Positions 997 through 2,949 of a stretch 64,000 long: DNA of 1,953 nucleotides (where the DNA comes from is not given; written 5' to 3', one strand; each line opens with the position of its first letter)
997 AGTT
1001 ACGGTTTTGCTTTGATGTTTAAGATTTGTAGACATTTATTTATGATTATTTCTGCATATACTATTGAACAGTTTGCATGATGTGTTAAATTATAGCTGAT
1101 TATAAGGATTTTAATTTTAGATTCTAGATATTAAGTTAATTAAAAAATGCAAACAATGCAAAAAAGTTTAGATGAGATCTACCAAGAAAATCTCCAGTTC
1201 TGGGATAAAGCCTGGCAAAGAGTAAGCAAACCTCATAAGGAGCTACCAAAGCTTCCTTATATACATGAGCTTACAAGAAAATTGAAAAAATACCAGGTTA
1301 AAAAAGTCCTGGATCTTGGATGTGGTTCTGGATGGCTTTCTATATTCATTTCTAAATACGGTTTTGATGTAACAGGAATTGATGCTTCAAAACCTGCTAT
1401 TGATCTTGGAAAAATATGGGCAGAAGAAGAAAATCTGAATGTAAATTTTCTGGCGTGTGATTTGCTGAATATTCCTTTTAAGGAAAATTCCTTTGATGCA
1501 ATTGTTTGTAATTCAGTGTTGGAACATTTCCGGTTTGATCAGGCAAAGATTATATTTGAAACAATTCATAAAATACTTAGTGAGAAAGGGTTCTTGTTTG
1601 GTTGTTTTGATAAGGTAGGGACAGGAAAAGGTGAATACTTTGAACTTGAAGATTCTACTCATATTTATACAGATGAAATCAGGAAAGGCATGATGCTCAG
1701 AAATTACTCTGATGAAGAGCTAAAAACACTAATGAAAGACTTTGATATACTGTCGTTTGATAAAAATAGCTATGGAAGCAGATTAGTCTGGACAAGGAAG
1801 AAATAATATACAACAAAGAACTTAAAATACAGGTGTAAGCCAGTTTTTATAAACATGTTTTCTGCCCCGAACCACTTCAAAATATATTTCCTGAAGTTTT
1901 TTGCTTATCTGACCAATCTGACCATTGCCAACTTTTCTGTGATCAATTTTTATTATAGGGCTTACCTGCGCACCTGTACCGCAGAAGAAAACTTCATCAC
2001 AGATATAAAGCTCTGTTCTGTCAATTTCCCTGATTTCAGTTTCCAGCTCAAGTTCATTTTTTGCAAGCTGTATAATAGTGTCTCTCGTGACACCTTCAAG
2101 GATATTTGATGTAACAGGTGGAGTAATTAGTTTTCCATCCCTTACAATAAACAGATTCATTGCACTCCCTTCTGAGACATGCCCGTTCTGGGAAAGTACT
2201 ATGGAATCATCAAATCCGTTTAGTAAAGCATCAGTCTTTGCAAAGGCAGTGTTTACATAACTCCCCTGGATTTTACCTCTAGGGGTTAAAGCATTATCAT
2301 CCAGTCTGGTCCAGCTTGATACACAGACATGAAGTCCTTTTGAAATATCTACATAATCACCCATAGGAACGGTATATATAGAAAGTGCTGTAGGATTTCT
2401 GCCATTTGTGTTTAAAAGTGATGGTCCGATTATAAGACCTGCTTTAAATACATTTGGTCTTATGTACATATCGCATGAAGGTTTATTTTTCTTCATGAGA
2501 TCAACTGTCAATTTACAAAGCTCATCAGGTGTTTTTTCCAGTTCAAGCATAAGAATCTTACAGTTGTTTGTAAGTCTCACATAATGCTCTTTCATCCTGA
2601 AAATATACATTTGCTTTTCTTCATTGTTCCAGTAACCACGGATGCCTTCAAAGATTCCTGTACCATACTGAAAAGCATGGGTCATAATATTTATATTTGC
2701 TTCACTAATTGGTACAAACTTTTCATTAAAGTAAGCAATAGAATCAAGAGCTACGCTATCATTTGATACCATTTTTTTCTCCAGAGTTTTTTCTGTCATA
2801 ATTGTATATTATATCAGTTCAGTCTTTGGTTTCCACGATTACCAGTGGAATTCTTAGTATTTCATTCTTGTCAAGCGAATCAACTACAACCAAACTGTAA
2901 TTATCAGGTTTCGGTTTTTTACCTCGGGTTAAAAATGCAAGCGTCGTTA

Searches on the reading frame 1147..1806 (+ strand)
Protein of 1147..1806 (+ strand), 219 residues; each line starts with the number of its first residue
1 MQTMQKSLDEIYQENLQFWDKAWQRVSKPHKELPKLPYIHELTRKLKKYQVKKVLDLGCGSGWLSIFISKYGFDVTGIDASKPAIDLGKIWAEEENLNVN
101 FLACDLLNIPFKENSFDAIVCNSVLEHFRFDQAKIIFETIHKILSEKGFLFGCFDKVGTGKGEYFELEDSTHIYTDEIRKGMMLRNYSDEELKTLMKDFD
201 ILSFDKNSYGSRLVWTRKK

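Call 63: search_protein_families(library=pfam, proteins=[window:1147-1806:+], max_evalue=0.00001)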
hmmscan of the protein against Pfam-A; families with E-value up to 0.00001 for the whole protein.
window:1147-1806:+ (219 aa): 10 families
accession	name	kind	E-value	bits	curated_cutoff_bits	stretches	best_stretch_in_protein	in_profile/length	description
PF13649.12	Methyltransf_25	-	4.4e-22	79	27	1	54-148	1-97/97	Methyltransferase domain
PF08241.18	Methyltransf_11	-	6.7e-21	75.2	21.2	1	55-151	1-94/95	Methyltransferase domain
PF13847.12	Methyltransf_31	-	4.2e-17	62.6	27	1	52-149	5-106/145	Methyltransferase domain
PF13489.12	Methyltransf_23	-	1.8e-15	57.5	27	1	44-198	15-156/164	Methyltransferase domain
PF08242.18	Methyltransf_12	-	3.8e-14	53.6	30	1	55-150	1-98/98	Methyltransferase domain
PF03848.20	TehB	-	2.1e-11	44.1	20.4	1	46-141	26-121/193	Tellurite resistance protein TehB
PF05175.20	MTS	-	9e-11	42.1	23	1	42-148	23-134/170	Methyltransferase small domain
PF06325.19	PrmA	-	1.5e-08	35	22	1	50-126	161-237/296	Ribosomal protein L11 methyltransferase (PrmA)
PF02353.26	CMAS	-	2.4e-08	34.1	27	1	42-150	54-162/273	Mycolic acid cyclopropane synthetase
PF01739.24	CheR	-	3.3e-06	27.1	27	0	94-152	115-174/195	CheR methyltransferase, SAM binding domain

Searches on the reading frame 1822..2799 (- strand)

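Call 63: search_protein_families(library=pfam, proteins=[window:1822-2799:-], max_evalue=0.00001)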
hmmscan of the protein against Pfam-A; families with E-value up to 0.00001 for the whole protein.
window:1822-2799:- (325 aa): 1 family
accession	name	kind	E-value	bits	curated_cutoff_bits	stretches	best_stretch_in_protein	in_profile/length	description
PF01063.24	Aminotran_4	-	4.6e-43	148.1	28.5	1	48-285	1-223/223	Amino-transferase class IV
